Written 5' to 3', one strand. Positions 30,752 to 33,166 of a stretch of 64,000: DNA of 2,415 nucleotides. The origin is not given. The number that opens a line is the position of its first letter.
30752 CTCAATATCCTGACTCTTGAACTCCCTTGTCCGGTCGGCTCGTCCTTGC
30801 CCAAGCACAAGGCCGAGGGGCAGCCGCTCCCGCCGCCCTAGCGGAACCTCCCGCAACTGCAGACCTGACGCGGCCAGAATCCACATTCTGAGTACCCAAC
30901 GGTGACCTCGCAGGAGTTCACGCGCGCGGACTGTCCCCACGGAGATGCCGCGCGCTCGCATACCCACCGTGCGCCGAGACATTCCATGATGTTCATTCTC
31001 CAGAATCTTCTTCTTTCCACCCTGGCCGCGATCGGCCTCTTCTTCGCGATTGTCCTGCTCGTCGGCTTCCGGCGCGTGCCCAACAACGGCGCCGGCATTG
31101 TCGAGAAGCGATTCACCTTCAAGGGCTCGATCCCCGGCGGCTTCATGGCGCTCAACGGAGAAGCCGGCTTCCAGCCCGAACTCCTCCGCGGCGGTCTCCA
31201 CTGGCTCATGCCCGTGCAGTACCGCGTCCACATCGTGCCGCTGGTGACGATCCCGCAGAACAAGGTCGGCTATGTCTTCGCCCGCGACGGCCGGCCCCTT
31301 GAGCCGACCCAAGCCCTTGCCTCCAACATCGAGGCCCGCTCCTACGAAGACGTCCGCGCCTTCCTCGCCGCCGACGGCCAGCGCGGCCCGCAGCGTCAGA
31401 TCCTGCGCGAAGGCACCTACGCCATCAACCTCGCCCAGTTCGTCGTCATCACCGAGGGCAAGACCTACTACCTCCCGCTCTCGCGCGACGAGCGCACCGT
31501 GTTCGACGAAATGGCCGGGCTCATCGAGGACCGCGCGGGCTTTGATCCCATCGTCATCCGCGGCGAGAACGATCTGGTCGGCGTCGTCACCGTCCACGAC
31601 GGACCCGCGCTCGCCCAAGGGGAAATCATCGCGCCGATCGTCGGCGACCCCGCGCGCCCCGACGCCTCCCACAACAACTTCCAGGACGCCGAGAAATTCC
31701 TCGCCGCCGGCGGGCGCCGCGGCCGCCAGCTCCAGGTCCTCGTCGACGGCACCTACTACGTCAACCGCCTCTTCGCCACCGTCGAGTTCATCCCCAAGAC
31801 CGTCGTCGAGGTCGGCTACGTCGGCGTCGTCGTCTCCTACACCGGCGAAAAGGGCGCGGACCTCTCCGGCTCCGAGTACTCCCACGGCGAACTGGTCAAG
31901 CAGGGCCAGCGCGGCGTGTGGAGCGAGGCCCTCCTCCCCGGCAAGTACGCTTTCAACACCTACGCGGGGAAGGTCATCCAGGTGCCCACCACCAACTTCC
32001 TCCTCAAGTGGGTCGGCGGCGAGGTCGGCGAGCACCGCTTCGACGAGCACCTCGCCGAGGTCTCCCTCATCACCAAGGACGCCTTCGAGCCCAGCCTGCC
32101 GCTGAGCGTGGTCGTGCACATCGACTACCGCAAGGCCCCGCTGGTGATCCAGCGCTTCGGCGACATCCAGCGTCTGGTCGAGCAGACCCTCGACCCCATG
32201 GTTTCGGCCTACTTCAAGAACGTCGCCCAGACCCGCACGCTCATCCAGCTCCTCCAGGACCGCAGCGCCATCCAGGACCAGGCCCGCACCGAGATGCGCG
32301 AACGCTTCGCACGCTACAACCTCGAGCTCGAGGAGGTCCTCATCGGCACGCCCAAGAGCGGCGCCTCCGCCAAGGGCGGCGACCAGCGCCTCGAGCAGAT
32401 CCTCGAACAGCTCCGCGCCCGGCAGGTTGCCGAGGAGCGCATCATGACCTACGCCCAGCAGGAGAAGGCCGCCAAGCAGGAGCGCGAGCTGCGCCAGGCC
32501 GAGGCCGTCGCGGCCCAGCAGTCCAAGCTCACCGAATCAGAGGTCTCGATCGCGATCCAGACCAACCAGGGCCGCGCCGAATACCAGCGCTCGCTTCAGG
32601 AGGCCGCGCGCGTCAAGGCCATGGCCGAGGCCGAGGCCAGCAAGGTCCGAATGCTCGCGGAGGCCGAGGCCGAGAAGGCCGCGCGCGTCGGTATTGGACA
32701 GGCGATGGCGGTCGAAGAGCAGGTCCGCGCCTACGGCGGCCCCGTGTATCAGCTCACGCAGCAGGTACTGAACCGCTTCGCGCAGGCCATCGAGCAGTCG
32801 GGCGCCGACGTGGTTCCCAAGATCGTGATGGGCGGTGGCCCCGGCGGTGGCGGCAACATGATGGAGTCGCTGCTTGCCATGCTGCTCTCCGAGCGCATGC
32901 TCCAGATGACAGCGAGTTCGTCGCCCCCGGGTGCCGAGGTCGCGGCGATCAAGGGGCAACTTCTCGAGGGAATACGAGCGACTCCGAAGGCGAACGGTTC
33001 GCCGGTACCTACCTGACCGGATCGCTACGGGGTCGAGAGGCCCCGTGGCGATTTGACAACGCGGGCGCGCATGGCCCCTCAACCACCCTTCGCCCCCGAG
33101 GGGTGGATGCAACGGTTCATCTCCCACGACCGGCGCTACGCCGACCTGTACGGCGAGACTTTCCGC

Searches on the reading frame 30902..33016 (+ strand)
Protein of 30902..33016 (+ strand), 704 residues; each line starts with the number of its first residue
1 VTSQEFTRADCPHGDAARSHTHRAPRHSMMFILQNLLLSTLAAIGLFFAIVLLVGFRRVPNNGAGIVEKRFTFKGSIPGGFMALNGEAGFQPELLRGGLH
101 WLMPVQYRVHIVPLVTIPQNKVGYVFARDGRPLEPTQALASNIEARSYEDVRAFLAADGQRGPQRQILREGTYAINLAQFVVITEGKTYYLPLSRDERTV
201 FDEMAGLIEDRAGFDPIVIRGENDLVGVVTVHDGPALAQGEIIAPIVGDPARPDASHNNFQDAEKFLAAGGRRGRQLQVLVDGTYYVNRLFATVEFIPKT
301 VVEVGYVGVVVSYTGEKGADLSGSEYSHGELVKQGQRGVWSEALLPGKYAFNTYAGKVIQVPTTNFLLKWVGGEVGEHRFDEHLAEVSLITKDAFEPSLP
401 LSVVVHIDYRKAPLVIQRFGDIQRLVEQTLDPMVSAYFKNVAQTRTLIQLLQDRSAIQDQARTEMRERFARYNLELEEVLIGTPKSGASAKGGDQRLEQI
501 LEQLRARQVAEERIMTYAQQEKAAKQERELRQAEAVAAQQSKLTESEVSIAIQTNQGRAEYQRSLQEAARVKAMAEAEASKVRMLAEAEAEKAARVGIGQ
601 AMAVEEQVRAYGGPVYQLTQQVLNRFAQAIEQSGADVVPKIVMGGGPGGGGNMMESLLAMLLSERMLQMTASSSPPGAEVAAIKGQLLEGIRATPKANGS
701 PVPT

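Call 10: search_protein_families(library=pfam, proteins=[window:30902-33016:+], max_evalue=0.01)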
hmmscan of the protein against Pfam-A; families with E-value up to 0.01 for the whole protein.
window:30902-33016:+ (704 aa): 1 family
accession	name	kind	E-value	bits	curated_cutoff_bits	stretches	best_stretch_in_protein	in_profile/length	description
PF01145.31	Band_7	-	3e-15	57.2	23.6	1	301-518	2-166/176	SPFH domain / Band 7 family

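Call 36: find_homologous_proteins(query=window:30902-33013:+)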
Query window:30902-33013:+ (704 aa): 8000 proteins with E <= 0.001 among 8000 candidates; the best 120 are listed.
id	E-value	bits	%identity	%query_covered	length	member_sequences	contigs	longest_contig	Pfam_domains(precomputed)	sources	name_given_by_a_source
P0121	0.0e+0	1474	100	96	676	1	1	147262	PF01145.32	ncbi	-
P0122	0.0e+0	1343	92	95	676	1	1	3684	PF01145.32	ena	-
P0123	0.0e+0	1329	90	95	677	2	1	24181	PF01145.32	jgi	jgi:uncharacterized membrane protein YqiK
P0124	0.0e+0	1308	89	95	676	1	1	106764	PF01145.32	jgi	jgi:uncharacterized membrane protein YqiK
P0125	0.0e+0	1295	89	95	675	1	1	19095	PF01145.32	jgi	jgi:uncharacterized membrane protein YqiK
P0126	0.0e+0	1284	87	95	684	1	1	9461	PF01145.32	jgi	jgi:uncharacterized membrane protein YqiK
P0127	0.0e+0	1178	88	88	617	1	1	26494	PF01145.32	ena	-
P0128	0.0e+0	1176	81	95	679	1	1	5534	PF01145.32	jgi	jgi:uncharacterized membrane protein YqiK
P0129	0.0e+0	1168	83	92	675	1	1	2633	PF01145.32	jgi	jgi:uncharacterized membrane protein YqiK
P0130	0.0e+0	1141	80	91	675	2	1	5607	PF01145.32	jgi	jgi:uncharacterized membrane protein YqiK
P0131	0.0e+0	1126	80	91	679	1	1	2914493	PF01145.32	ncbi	ncbi:MAG: SPFH domain-containing protein [Phycisphaerales bacterium]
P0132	0.0e+0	1123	76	97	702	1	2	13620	PF01145.32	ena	-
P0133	0.0e+0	1093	76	94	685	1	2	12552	PF01145.32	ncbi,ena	-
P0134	0.0e+0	1069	73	94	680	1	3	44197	PF01145.32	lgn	-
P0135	0.0e+0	1063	74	92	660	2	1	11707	PF01145.32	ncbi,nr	ncbi:MAG: flotillin family protein [Planctomycetes bacterium]|nr:flotillin family protein [Planctomy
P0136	0.0e+0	1058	73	94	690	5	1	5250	PF01145.32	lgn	-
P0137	0.0e+0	1057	71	96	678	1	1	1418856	PF01145.32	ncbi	ncbi:MAG: SPFH domain-containing protein [Phycisphaerales bacterium]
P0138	0.0e+0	1057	74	93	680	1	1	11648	PF01145.32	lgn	-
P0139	0.0e+0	1055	72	95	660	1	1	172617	PF01145.32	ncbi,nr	ncbi:MAG: flotillin family protein [Planctomycetes bacterium]|nr:flotillin family protein [Planctomy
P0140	0.0e+0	1055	73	93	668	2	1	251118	PF01145.32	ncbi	ncbi:MAG: SPFH domain-containing protein [Phycisphaerales bacterium]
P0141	0.0e+0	1054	74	92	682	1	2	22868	PF01145.32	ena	-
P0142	0.0e+0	1043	73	91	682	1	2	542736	PF01145.32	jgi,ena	-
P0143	0.0e+0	1040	71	94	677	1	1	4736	PF01145.32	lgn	-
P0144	0.0e+0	1039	70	96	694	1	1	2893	PF01145.32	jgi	jgi:uncharacterized membrane protein YqiK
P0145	0.0e+0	1033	72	91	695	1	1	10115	PF01145.32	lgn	-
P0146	0.0e+0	1030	71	93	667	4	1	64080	PF01145.32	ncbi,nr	ncbi:MAG: SPFH domain-containing protein [Planctomycetota bacterium]|nr:SPFH domain-containing prote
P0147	0.0e+0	1030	72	93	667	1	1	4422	PF01145.32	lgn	-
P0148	0.0e+0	1028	70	94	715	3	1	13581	PF01145.32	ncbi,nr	ncbi:MAG TPA: SPFH domain-containing protein [Phycisphaerales bacterium]|nr:SPFH domain-containing p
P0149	0.0e+0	1027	72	90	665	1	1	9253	PF01145.32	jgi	jgi:uncharacterized membrane protein YqiK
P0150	0.0e+0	1027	71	92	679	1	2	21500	PF01145.32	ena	-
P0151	0.0e+0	1027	70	96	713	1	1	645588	PF01145.32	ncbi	-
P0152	0.0e+0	1019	69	96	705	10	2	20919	PF01145.32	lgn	-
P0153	0.0e+0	1018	71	93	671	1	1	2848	PF01145.32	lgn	-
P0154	0.0e+0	1018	68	94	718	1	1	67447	PF01145.32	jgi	jgi:uncharacterized membrane protein YqiK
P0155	1.2e-296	1004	69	93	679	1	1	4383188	PF01145.32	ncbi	ncbi:MAG: SPFH domain-containing protein [Phycisphaerales bacterium]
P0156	1.4e-295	1000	76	82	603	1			PF01145.32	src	-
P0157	4.3e-294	996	70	93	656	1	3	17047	PF01145.32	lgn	-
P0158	8.0e-294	995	69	93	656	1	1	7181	PF01145.32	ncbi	-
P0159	1.6e-293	994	68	94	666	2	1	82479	PF01145.32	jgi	jgi:uncharacterized membrane protein YqiK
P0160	2.5e-293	993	70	90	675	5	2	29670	PF01145.32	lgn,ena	-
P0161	1.7e-292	990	70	88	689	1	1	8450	PF01145.32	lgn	-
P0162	2.2e-292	990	70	88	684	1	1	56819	PF01145.32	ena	-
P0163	3.1e-292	989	69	90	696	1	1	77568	PF01145.32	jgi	jgi:uncharacterized membrane protein YqiK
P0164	5.9e-292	988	69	93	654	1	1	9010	PF01145.32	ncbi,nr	ncbi:MAG TPA: SPFH domain-containing protein [Phycisphaerae bacterium]|nr:SPFH domain-containing pro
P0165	2.2e-291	987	68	92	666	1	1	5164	PF01145.32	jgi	jgi:uncharacterized membrane protein YqiK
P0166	2.6e-291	986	71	90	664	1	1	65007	PF01145.32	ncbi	-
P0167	4.7e-291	985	70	90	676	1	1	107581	PF01145.32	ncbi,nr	ncbi:MAG: flotillin family protein [Elusimicrobia bacterium]|nr:flotillin family protein [Elusimicro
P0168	1.3e-290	984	70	92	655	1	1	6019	PF01145.32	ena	-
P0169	1.5e-290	984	65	95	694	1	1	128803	PF01145.32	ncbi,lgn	-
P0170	2.9e-289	980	68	93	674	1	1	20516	PF01145.32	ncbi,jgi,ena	jgi:uncharacterized membrane protein YqiK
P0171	1.5e-288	977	67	91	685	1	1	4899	PF01145.32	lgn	-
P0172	5.8e-288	975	71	90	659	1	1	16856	PF01145.32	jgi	jgi:uncharacterized membrane protein YqiK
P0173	2.7e-287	973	67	92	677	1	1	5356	PF01145.32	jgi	jgi:uncharacterized membrane protein YqiK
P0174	4.6e-287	972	68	94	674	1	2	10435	PF01145.32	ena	-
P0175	2.7e-286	970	69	89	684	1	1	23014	PF01145.32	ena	-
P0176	3.6e-286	969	68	90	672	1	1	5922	PF01145.32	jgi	jgi:uncharacterized membrane protein YqiK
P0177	2.5e-285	967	71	86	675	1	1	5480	PF01145.32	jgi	jgi:uncharacterized membrane protein YqiK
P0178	8.9e-285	965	66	95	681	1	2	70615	PF01145.32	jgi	jgi:uncharacterized membrane protein YqiK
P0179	1.2e-284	964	70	91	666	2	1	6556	PF01145.32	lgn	-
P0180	1.3e-284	964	68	88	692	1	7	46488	PF01145.32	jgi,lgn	jgi:uncharacterized membrane protein YqiK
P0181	2.1e-284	964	68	86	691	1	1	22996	PF01145.32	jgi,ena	-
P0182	2.2e-284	963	73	83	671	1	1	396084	PF01145.32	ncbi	-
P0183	2.4e-284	963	69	91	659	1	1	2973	PF01145.32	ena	-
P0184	2.9e-284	963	64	100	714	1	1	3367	PF01145.32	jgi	jgi:uncharacterized membrane protein YqiK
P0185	3.0e-284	963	68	94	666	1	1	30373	PF01145.32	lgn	-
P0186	3.2e-284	963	69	92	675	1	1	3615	PF01145.32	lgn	-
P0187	3.4e-284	963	69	89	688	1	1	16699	PF01145.32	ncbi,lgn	-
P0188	4.5e-284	962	72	86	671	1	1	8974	PF01145.32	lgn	-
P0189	5.2e-284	962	66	95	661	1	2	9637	PF01145.32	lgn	-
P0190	5.8e-284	962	66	94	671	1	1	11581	PF01145.32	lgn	-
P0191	1.7e-283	961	66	92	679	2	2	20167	PF01145.32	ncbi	ncbi:MAG: SPFH domain-containing protein [Polyangiaceae bacterium]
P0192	3.1e-283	960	67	95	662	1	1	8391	PF01145.32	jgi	jgi:uncharacterized membrane protein YqiK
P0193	3.2e-283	960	64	99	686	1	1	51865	PF01145.32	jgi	jgi:uncharacterized membrane protein YqiK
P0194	4.1e-283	959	68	92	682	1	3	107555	PF01145.32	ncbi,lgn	-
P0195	4.2e-283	959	66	94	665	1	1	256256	PF01145.32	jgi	-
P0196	4.3e-283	959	67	92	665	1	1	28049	PF01145.32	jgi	jgi:uncharacterized membrane protein YqiK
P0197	5.4e-283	959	66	92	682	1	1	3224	PF01145.32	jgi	jgi:uncharacterized membrane protein YqiK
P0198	6.1e-283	959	68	92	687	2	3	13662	PF01145.32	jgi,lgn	jgi:uncharacterized membrane protein YqiK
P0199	9.8e-283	958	69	91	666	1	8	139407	PF01145.32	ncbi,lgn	-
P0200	1.4e-282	957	66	94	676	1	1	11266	PF01145.32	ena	-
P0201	1.5e-282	957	66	92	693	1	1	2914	PF01145.32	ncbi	-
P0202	2.0e-282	957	69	91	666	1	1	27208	PF01145.32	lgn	-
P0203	2.7e-282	957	68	89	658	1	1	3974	PF01145.32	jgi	jgi:uncharacterized membrane protein YqiK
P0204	3.2e-282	956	65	96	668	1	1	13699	PF01145.32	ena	-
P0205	3.3e-282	956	69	93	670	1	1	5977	PF01145.32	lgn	-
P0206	3.6e-282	956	66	94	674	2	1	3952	PF01145.32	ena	-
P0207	4.3e-282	956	67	91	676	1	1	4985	PF01145.32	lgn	-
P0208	9.6e-282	955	67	91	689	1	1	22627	PF01145.32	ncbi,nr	ncbi:MAG: hypothetical protein JNG88_07250 [Phycisphaerales bacterium]|nr:hypothetical protein [Phyc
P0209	1.1e-281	955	69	86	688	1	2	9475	PF01145.32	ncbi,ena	-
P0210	1.2e-281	954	66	93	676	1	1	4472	PF01145.32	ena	-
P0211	1.2e-281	954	68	87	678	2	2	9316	PF01145.32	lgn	-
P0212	1.3e-281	954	69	89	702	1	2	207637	PF01145.32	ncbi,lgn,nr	ncbi:MAG: hypothetical protein CHACPFDD_03384 [Phycisphaerae bacterium]|nr:hypothetical protein [Phy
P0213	1.6e-281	954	69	92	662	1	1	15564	PF01145.32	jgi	jgi:uncharacterized membrane protein YqiK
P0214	1.8e-281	954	66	95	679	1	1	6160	PF01145.32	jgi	jgi:uncharacterized membrane protein YqiK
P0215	1.9e-281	954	66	95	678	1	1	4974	PF01145.32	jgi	jgi:uncharacterized membrane protein YqiK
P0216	1.9e-281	954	72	84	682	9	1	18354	PF01145.32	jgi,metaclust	metaclust:\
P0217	2.4e-281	953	67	94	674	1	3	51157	PF01145.32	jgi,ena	-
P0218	2.5e-281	953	70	88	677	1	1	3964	PF01145.32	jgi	jgi:uncharacterized membrane protein YqiK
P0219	2.5e-281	953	67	94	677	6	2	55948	PF01145.32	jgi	jgi:uncharacterized membrane protein YqiK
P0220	2.9e-281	953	67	91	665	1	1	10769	PF01145.32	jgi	jgi:uncharacterized membrane protein YqiK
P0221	2.9e-281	953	67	95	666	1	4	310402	PF01145.32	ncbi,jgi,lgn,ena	jgi:uncharacterized membrane protein YqiK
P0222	3.1e-281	953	66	95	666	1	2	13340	PF01145.32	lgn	-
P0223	3.4e-281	953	67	94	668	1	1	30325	PF01145.32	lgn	-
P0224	3.8e-281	953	67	93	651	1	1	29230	PF01145.32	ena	-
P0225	5.0e-281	952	68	91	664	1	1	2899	PF01145.32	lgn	-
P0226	5.1e-281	952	67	96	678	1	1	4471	PF01145.32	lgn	-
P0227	5.5e-281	952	67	94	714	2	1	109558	PF01145.32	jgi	jgi:uncharacterized membrane protein YqiK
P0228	6.1e-281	952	67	88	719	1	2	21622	PF01145.32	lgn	-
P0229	6.4e-281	952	64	95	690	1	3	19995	PF01145.32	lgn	-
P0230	6.5e-281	952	67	94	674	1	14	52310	PF01145.32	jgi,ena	jgi:uncharacterized membrane protein YqiK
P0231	8.9e-281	952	68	90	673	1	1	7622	PF01145.32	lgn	-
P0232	9.1e-281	951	67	91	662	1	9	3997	PF01145.32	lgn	-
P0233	1.2e-280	951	65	92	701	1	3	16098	PF01145.32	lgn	-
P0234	1.4e-280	951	65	95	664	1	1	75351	PF01145.32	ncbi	-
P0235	1.6e-280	951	65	95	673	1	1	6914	PF01145.32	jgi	jgi:uncharacterized membrane protein YqiK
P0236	1.8e-280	950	66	93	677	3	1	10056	PF01145.32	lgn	-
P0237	1.9e-280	950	70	88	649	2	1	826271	PF01145.32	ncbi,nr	ncbi:MAG TPA: SPFH domain-containing protein [Phycisphaerae bacterium]|nr:SPFH domain-containing pro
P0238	2.3e-280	950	69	84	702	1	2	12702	PF01145.32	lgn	-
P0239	2.9e-280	950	66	95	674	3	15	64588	PF01145.32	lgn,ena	-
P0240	3.7e-280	949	69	86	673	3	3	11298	PF01145.32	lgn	-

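Call 37: find_encoding_contigs(protein=P0124, flank=10000, max_places=3)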
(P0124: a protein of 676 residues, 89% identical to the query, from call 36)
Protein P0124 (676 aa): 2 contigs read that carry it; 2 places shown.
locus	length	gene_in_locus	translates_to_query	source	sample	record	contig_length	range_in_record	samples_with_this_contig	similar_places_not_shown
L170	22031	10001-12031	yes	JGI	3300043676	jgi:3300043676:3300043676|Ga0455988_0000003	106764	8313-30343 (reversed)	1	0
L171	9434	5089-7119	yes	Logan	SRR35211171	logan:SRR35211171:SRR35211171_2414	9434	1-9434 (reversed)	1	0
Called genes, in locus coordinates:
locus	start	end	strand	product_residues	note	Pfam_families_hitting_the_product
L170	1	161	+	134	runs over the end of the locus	-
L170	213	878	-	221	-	-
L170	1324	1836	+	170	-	-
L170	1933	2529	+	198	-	-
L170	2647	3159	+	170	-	-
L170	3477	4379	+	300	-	PF00491:Arginase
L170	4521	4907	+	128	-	PF00550:PP-binding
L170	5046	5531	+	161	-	PF07977:FabA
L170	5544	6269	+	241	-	PF21948:LplA-B_cat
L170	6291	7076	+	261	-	PF07963:N_methyl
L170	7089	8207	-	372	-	PF05195:AMP_N, PF00557:Peptidase_M24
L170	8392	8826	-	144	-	-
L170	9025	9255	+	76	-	-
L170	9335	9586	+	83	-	-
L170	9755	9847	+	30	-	-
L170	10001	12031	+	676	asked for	PF01145:Band_7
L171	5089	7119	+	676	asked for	PF01145:Band_7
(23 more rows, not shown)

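Call 38: find_encoding_contigs(protein=P0123, flank=10000, max_places=3)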
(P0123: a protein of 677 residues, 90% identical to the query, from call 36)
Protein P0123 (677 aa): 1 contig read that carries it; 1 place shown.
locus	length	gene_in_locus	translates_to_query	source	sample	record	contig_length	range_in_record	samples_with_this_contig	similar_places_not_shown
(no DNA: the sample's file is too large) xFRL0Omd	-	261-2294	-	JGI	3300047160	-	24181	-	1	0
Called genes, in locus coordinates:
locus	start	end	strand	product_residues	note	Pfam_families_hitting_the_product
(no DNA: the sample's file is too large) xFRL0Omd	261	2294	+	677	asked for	PF01145:Band_7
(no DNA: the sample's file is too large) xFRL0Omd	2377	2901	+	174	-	PF02834:LigT_PEase (faint), PF13563:2_5_RNA_ligase2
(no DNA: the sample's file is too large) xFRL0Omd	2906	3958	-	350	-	PF01171:ATP_bind_3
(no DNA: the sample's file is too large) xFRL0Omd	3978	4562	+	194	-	-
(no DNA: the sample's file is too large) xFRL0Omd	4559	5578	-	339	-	PF00491:Arginase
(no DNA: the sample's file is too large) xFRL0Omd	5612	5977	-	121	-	-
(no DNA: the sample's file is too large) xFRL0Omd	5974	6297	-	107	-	-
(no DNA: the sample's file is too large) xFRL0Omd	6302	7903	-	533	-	PF00171:Aldedh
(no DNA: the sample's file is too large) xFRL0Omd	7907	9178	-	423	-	PF04958:AstA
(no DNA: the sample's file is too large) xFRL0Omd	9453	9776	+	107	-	PF00076:RRM_1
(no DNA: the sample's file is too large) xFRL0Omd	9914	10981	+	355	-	PF08392:FAE1_CUT1_RppA (weak), PF00108:Thiolase_N (weak), PF08545:ACP_syn_III, PF08541:ACP_syn_III_C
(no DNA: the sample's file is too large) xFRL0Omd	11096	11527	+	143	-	-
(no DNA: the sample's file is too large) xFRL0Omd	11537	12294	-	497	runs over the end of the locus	PF00202:Aminotran_3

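Call 39: find_encoding_contigs(protein=P0131, flank=10000, max_places=3)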
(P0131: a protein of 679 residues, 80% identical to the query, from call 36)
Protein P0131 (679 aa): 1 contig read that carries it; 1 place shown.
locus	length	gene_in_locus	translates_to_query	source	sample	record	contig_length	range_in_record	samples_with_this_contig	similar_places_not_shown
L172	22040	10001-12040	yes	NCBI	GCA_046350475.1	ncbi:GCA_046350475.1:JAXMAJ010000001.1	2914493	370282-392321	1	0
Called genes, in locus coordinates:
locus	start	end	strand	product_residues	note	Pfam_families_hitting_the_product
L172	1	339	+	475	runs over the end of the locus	PF00534:Glycos_transf_1, PF13692:Glyco_trans_1_4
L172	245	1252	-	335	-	PF01370:Epimerase, PF08338:DUF1731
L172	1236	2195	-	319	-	PF01370:Epimerase, PF05368:NmrA, PF13460:NAD_binding_10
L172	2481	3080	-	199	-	PF07609:DUF1572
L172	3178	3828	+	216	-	PF08002:DUF1697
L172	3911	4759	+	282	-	-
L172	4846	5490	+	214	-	-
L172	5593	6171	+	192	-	PF02525:Flavodoxin_2, PF03358:FMN_red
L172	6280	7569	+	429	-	PF00346:Complex1_49kDa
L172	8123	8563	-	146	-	-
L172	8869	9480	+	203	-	-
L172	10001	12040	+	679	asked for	PF01145:Band_7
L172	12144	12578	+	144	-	-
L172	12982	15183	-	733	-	PF00082:Peptidase_S8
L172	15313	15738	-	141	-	-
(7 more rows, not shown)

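Call 41: find_encoding_contigs(protein=P0121, flank=10000, max_places=3)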
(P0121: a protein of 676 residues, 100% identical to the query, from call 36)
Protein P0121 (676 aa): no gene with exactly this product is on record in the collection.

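Call 46: find_encoding_contigs(protein=P0122, flank=10000, max_places=3)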
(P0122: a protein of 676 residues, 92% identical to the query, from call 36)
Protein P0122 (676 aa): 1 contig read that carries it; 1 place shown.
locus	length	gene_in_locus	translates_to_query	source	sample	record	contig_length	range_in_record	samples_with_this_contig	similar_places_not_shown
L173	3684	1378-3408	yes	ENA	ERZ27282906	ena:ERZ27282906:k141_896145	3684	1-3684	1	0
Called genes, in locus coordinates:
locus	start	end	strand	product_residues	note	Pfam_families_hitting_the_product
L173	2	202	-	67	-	?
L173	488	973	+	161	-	PF13474:SnoaL_3 (weak), PF14534:DUF4440, PF12680:SnoaL_2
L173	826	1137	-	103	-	-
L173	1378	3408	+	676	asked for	PF01145:Band_7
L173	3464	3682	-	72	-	?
